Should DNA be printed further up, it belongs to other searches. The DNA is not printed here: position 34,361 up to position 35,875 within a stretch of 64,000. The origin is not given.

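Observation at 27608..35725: Six-gene tandem array of diverged paralogs encoding an unassigned ~400-aa cytoplasmic protein family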

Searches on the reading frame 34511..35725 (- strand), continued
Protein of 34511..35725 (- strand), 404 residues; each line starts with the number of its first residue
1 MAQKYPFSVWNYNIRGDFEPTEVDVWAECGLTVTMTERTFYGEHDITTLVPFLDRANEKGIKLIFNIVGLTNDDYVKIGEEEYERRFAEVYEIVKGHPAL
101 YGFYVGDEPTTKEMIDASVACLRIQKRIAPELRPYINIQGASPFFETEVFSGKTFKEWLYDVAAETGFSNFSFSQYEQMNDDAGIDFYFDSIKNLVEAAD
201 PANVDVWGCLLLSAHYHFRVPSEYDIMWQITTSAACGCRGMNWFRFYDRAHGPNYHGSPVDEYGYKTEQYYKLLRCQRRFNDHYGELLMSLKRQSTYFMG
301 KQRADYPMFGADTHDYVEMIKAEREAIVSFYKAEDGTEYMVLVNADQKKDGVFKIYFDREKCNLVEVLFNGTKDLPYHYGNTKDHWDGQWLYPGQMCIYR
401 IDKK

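Call 27: find_related_loci(query=A2, collection=genome_contigs, flank=10000)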
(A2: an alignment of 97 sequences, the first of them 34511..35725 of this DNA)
Query A2 (404 aa) in genome_contigs; peptide patterns used: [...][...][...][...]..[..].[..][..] (x = any residue, [..] = any of these).
73 stretches matched a pattern; 53 encode a relative of the query (tblastn E <= 1e-3); 50 distinct loci.
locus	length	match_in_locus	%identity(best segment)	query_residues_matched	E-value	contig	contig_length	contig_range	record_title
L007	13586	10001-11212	73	1-404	0e+0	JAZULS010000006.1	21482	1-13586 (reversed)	MAG: Eubacteriales bacterium isolate T1900044904_TS20190370.MAGScoT_cleanbin_000023 SGB_3305_k141_138085, whole genome s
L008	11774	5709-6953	70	1-404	0e+0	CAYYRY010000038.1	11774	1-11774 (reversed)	MAG TPA_asm: uncultured Ruminococcus sp. isolate SRP315200_co1_819 genome assembly, contig: NODE_11854_length_11774_cov_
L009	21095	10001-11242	69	1-404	0e+0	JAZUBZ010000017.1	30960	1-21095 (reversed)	MAG: Eubacteriales bacterium isolate T1900045314_YK20190003.MAGScoT_cleanbin_000092 SGB_6280_k141_1616612, whole genome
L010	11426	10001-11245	68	1-404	0e+0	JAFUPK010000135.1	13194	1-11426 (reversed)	MAG: Clostridia bacterium isolate RGIG4705 Roe_deer_Rectum.Co__c2111684, whole genome shotgun sequence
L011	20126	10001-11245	69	1-404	0e+0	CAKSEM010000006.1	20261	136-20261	MAG: uncultured Eubacteriales bacterium isolate REFINED_METABAT215_TOP10_CONTIGS_1500_ASSEMBLY_K77_MERGED__Hadza_MoBio_h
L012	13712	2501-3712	67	1-404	0e+0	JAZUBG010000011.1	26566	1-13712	MAG: Eubacteriales bacterium isolate T1900045317_YK20190006.MAGScoT_cleanbin_000084 SGB_6320_k141_109840, whole genome s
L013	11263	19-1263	67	1-404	0e+0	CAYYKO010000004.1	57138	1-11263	MAG TPA_asm: uncultured Ruminococcus sp. isolate SRP313737_co1_42 genome assembly, contig: NODE_925_length_57138_cov_6.3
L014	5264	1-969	68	93-404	1e-150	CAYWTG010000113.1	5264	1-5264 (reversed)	MAG TPA_asm: uncultured Ruminococcus sp. isolate SRP350583_co1_357 genome assembly, contig: NODE_23972_length_5264_cov_8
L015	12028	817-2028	52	1-404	2e-146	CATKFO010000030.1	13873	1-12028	MAG: uncultured Eubacteriales bacterium isolate iMGMC-574_1678881662 genome assembly, contig: MegahitA5_50535, whole gen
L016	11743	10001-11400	66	1-404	2e-144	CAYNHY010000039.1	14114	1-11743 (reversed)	MAG TPA_asm: uncultured Ruminococcus sp. isolate SRP350583_co2_302 genome assembly, contig: NODE_6358_length_14114_cov_1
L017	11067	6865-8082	49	1-404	8e-137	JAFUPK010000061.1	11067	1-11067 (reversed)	MAG: Clostridia bacterium isolate RGIG4705 Roe_deer_Rectum.Co__c1041007, whole genome shotgun sequence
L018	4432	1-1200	47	4-404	4e-136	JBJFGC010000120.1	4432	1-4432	MAG: Eubacteriales bacterium isolate PUUB45_bin.047 NODE_18774_length_4432_cov_4.781129, whole genome shotgun sequence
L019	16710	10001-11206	50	4-401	2e-131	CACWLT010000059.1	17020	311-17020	MAG: uncultured Ruminococcus sp. isolate RUG10688 genome assembly, contig: RUG10688_asm_59, whole genome shotgun sequenc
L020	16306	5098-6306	46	4-404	3e-125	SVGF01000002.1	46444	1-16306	MAG: Clostridiales bacterium isolate SIG351 NODE_17704_length_46444_cov_1.763305, whole genome shotgun sequence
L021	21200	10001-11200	47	3-402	7e-123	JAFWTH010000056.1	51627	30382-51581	MAG: Clostridia bacterium isolate RGIG6051 Sheep_Omasum-5__c284009, whole genome shotgun sequence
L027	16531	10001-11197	44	1-404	2e-114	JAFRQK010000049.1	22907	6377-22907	MAG: Clostridia bacterium isolate RGIG2706 Goat_Omasum-4__c403620, whole genome shotgun sequence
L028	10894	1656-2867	44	1-404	3e-114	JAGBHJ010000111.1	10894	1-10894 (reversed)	MAG: Clostridia bacterium isolate RGIG9120 Water_deer_Rectum.Co__c494346, whole genome shotgun sequence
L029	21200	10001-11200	45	1-404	3e-114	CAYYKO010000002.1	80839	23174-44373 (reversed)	MAG TPA_asm: uncultured Ruminococcus sp. isolate SRP313737_co1_42 genome assembly, contig: NODE_510_length_80839_cov_6.6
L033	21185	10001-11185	44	1-404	6e-113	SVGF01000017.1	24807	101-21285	MAG: Clostridiales bacterium isolate SIG351 NODE_39367_length_24807_cov_1.413412, whole genome shotgun sequence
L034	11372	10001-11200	45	1-404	6e-111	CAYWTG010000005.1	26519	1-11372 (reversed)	MAG TPA_asm: uncultured Ruminococcus sp. isolate SRP350583_co1_357 genome assembly, contig: NODE_3037_length_26519_cov_9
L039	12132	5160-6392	40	1-404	2e-94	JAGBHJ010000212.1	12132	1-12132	MAG: Clostridia bacterium isolate RGIG9120 Water_deer_Rectum.Co__c1098300, whole genome shotgun sequence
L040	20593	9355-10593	39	1-404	1e-93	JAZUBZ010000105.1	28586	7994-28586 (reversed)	MAG: Eubacteriales bacterium isolate T1900045314_YK20190003.MAGScoT_cleanbin_000092 SGB_6280_k141_513982, whole genome s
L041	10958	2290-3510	40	1-399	6e-91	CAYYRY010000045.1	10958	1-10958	MAG TPA_asm: uncultured Ruminococcus sp. isolate SRP315200_co1_819 genome assembly, contig: NODE_13211_length_10958_cov_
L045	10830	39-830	45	148-404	2e-73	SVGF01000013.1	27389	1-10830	MAG: Clostridiales bacterium isolate SIG351 NODE_35058_length_27389_cov_1.543577, whole genome shotgun sequence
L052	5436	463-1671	33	1-402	6e-63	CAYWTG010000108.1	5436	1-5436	MAG TPA_asm: uncultured Ruminococcus sp. isolate SRP350583_co1_357 genome assembly, contig: NODE_23066_length_5436_cov_9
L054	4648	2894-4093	31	1-401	1e-59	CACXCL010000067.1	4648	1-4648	MAG: uncultured Ruminococcus sp. isolate RUG11130 genome assembly, contig: RUG11130_asm_67, whole genome shotgun sequenc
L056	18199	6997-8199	32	3-402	8e-64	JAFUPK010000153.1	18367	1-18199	MAG: Clostridia bacterium isolate RGIG4705 Roe_deer_Rectum.Co__c2292847, whole genome shotgun sequence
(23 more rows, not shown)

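Call 31: search_protein_families(library=pfam, proteins=[L041:7580-10474:-, L039:6419-7744:+, L054:1622-2845:-, L052:1754-3148:+, L056:9662-10552:-, L028:4123-6438:+, L020:11509-12375:-, L011:12102-12950:+, L034:3253-4434:+, L029:4753-5832:-], max_evalue=0.001)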
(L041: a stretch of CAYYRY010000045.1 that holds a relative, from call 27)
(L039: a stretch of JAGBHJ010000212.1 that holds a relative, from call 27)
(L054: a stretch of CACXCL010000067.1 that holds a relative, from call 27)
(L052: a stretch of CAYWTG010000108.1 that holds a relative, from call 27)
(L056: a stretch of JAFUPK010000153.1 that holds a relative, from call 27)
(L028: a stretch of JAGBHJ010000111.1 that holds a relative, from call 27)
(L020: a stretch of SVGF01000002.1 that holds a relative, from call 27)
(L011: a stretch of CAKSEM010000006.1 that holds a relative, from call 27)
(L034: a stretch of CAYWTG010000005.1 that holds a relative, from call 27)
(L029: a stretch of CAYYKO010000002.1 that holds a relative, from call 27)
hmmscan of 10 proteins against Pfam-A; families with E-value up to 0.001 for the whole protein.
L041:7580-10474:- (964 aa): 1 family
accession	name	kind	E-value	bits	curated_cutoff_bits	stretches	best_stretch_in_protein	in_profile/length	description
PF00395.25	SLH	-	1.5e-34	118.2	20.8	3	95-138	1-44/44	S-layer homology domain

L039:6419-7744:+ (441 aa): 3 families
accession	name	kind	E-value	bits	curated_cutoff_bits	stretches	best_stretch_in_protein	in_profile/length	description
PF01408.29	GFO_IDH_MocA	-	4.6e-11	43.9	24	1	21-136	2-117/120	Oxidoreductase family, NAD-binding Rossmann fold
PF03447.22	NAD_binding_3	-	1e-06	29.8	24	1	37-133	15-111/116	Homoserine dehydrogenase, NAD binding domain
PF22725.1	GFO_IDH_MocA_C3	-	0.00041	20.8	27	1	149-273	3-123/124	GFO/IDH/MocA C-terminal domain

L054:1622-2845:- (407 aa): 1 family
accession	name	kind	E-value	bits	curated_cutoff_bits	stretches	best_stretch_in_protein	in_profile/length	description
PF16499.11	Melibiase_2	-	1.3e-20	74.3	23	1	64-206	26-167/284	Alpha galactosidase A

L052:1754-3148:+ (464 aa): 8 families
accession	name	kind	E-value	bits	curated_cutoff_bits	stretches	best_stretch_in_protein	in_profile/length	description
PF01276.26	OKR_DC_1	-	1.2e-42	146.6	27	1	24-260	50-300/417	Orn/Lys/Arg decarboxylase, major domain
PF03711.20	OKR_DC_1_C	-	1.3e-10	42.2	24.2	1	370-446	40-120/132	Orn/Lys/Arg decarboxylase, C-terminal domain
PF01041.23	DegT_DnrJ_EryC1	-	2.5e-08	34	19.8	1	46-181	31-156/360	DegT/DnrJ/EryC1/StrS aminotransferase family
PF05889.19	SepSecS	-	1.6e-07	30.8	21.1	1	58-203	77-225/389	O-phosphoseryl-tRNA(Sec) selenium transferase, SepSecS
PF00155.27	Aminotran_1_2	-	2.3e-07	30.8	19.7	1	61-270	71-289/361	Aminotransferase class I and II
PF01053.26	Cys_Met_Meta_PP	-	3.4e-05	23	27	1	49-202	62-199/381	Cys/Met metabolism PLP-dependent enzyme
PF01212.27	Beta_elim_lyase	-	9.3e-05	22.3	27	1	44-203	37-201/288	Beta-eliminating lyase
PF00266.25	Aminotran_5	-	0.00046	19.7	21.5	1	46-203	51-203/371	Aminotransferase class-V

L056:9662-10552:- (296 aa): 0 families

L028:4123-6438:+ (771 aa): 4 families
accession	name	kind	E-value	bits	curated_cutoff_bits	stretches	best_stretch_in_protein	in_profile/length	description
PF13306.12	LRR_5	-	2.7e-201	658.1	27.7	7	363-487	3-125/127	BspA type Leucine rich repeat region (6 copies)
PF13855.12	LRR_8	-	9.4e-22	77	27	0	109-150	13-55/61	Leucine rich repeat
PF12799.13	LRR_4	-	2.7e-08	34.2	27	0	189-223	1-39/44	Leucine Rich repeats (2 copies)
PF23952.1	LRR_EndoS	-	0.00036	21.2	27.9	0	279-311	58-90/116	Endo-beta-N-acetylglucosaminidase EndoS LRR domain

L020:11509-12375:- (288 aa): 1 family
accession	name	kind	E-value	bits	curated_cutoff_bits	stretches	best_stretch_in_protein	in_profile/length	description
PF00892.27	EamA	-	1.5e-08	35.5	28.2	1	3-136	4-134/135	EamA-like transporter family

L011:12102-12950:+ (282 aa): 1 family
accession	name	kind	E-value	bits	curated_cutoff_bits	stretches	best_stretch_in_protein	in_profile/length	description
PF01048.26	PNP_UDP_1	-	1.9e-33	116.3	25.1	1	49-249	3-206/233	Phosphorylase superfamily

L034:3253-4434:+ (393 aa): 2 families
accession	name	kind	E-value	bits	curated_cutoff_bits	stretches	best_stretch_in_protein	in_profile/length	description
PF00091.31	Tubulin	-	1.6e-48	166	33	1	35-194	1-188/190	Tubulin/FtsZ family, GTPase domain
PF12327.13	FtsZ_C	-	3.4e-30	104.6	27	1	243-337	1-95/95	FtsZ family, C-terminal domain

L029:4753-5832:- (359 aa): 2 families
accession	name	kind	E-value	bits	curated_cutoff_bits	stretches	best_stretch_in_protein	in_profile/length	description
PF00075.30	RNase_H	-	2.5e-45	154.6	25.8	1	216-353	2-138/141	RNase H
PF00293.34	NUDIX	-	5.3e-14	52.8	21.1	1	11-120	10-127/134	NUDIX domain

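Call 34: search_solved_structures(query=A3, max_evalue=10, show_alignments=5)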
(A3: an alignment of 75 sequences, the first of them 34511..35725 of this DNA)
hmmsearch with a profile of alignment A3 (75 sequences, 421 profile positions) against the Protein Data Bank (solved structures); distinct sequences matched with E-value up to 10: 44.
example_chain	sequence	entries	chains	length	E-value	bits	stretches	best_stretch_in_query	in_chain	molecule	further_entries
4ee9_A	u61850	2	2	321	4.2e-05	25.8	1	53-121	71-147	Endoglucanase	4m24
6zz3_A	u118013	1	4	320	4.2e-05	25.8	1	53-121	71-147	Endoglucanase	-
7p6i_A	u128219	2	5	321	4.2e-05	25.8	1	53-121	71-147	Endoglucanase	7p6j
4lx4_A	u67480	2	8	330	0.00018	23.7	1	48-140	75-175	Endoglucanase(Endo-1,4-beta-glucanase)protein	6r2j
7p6g_A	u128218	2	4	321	0.0022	20.2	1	53-117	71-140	Endoglucanase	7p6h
8pe2_A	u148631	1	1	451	0.0024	20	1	35-189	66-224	1,3-beta-glucanosyltransferase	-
8pe1_B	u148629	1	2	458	0.0025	20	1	35-189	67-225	1,3-beta-glucanosyltransferase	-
6zfn_AAA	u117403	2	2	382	0.0037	19.4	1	51-105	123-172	Glycoprotein endo-alpha-1,2-mannosidase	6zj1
5ljf_A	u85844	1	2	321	0.0038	19.4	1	53-117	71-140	Endoglucanase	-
6zdc_A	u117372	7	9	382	0.0041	19.3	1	51-105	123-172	Glycoprotein endo-alpha-1,2-mannosidase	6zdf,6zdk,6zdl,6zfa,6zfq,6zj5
9rdg_A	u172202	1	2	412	0.012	17.8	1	309-399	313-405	Carbohydrate binding family 6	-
5e9a_A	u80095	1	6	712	0.014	17.5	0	171-269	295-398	Beta-galactosidase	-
8fc0_A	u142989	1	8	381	0.026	16.6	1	34-117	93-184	CelE2 (Fragment)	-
3tts_A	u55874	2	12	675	0.03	16.4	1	237-295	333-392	Beta-galactosidase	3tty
1qno_A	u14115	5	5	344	0.031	16.4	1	64-117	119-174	ENDO-1,4-B-D-MANNANASE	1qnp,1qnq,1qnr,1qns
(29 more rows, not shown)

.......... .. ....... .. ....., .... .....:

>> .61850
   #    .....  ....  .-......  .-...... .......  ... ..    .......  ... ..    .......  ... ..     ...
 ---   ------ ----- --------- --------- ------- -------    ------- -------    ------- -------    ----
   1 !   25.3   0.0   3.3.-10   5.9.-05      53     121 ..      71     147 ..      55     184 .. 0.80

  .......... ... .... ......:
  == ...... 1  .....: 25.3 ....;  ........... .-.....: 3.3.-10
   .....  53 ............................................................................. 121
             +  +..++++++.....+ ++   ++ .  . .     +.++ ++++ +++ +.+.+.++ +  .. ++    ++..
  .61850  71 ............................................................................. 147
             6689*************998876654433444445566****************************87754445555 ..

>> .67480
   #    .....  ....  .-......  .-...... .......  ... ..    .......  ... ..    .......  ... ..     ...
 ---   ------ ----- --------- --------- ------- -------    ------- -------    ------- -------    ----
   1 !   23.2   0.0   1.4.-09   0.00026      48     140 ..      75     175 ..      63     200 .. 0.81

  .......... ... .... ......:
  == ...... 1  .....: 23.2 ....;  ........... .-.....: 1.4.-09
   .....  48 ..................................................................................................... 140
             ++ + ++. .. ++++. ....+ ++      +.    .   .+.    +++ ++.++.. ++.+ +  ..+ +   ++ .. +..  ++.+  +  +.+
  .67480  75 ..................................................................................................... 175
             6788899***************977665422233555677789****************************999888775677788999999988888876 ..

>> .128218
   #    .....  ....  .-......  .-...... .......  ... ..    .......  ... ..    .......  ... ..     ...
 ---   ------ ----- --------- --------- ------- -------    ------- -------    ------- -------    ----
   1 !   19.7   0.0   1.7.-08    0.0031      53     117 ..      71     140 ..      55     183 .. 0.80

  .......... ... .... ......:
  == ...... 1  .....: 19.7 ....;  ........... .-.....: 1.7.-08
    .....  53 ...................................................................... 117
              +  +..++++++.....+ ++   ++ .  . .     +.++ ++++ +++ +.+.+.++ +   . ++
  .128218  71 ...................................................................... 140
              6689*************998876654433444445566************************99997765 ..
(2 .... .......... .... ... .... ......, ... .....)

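Call 35: search_protein_families(library=pfam, proteins=[P0126, P0199, P0240, P0241, P0166, P0188, P0202, P0205, P0183, P0161], max_evalue=0.01)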
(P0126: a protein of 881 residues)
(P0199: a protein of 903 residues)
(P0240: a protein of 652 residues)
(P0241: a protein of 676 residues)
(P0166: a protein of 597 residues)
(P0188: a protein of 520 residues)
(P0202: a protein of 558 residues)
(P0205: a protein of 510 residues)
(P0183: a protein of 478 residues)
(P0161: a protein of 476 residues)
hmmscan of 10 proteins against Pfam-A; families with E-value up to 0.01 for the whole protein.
P0126 (881 aa): 0 families

P0199 (903 aa): 1 family
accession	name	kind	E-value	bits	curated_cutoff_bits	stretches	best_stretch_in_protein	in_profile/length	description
PF12708.12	Pect-lyase_RHGA_epim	-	8e-06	26.2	27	1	21-74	2-62/213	Rhamnogalacturonase A/epimerase, pectate lyase-like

P0240 (652 aa): 0 families

P0241 (676 aa): 0 families

P0166 (597 aa): 1 family
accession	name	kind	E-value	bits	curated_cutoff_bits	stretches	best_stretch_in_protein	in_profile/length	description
PF22043.2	DUF6935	-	4.8e-23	82.4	27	1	33-160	18-153/158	Domain of unknown function (DUF6935)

P0188 (520 aa): 0 families

P0202 (558 aa): 0 families

P0205 (510 aa): 0 families

P0183 (478 aa): 1 family
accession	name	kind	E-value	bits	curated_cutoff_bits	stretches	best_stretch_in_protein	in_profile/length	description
PF02581.23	TMP-TENI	-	0.00048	20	27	1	68-118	15-65/180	Thiamine monophosphate synthase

P0161 (476 aa): 0 families

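Call 37: find_encoding_contigs(protein=P0161, flank=8000, max_places=2)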
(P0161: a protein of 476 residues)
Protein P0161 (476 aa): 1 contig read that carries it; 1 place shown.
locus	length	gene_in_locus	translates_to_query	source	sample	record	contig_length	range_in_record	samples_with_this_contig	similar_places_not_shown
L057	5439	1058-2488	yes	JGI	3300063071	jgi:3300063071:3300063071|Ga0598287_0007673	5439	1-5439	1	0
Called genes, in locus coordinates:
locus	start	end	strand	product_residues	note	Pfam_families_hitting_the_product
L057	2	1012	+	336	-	?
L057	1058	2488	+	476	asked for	-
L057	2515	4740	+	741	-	PF14498:Glyco_hyd_65N_2, PF18961:DUF5703_N (faint), PF22124:Glyco_hydro_95_cat, PF21307:Glyco_hydro_95_C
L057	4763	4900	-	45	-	-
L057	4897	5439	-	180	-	?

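Call 38: find_encoding_contigs(protein=P0200, flank=8000, max_places=2)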
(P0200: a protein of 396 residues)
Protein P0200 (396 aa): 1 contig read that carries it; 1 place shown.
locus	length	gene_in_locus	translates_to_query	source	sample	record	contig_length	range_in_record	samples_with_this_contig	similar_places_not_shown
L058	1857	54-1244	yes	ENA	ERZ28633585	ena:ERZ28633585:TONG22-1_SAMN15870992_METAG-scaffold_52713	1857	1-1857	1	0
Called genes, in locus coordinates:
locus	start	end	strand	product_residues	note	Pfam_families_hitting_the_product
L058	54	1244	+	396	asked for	-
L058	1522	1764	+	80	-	-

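Call 39: find_encoding_contigs(protein=P0227, flank=8000, max_places=2)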
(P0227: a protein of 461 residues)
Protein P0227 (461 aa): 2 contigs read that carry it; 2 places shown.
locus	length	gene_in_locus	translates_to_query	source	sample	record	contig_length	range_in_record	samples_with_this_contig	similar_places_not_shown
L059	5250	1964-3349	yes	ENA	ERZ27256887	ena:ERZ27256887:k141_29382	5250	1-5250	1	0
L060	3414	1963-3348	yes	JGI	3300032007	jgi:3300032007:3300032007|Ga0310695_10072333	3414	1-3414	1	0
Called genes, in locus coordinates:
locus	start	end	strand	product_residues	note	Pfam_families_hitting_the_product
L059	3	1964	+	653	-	?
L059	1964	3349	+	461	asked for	-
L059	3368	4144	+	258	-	-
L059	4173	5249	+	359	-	?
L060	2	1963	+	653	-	?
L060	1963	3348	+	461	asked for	-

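Call 40: find_homologous_proteins(query=A3, max_evalue=0.00001)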
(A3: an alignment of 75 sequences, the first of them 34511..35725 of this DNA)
Query A3 (75 sequences) (404 aa, profile of the alignment): 114 proteins with E <= 0.00001 among 7710 candidates.
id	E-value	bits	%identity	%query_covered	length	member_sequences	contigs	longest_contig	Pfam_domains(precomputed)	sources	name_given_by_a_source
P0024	4.8e-133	462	49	99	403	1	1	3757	-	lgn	-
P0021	1.9e-131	457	50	100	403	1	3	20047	-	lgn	-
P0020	1.6e-125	437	51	100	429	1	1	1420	-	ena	-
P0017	6.8e-125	435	52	100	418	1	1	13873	-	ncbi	-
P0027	1.1e-124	435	50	100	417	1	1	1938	-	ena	-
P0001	4.4e-124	433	100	100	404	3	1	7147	-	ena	-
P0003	4.5e-123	429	77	100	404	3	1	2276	-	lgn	-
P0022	2.9e-121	423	51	100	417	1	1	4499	-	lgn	-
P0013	3.6e-121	423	56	100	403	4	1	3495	-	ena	-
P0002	3.7e-121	423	81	99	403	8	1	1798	-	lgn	-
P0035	8.8e-121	422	44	100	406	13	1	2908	-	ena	-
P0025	6.6e-120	419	47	99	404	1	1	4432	-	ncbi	ncbi:MAG: hypothetical protein ACI4V1_02700, partial [Eubacteriales bacterium]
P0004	1.1e-119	418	72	100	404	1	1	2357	-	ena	-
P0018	4.8e-119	416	52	100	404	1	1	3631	-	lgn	-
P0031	3.7e-118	413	49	100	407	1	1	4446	-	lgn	-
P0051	1.2e-114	402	46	99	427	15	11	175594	-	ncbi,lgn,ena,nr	ncbi:MAG: hypothetical protein IJK58_08245 [Clostridia bacterium]|nr:hypothetical protein [Clostridi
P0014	9.8e-112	392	53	99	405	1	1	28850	-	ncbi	-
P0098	1.3e-105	372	42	100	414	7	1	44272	-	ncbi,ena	-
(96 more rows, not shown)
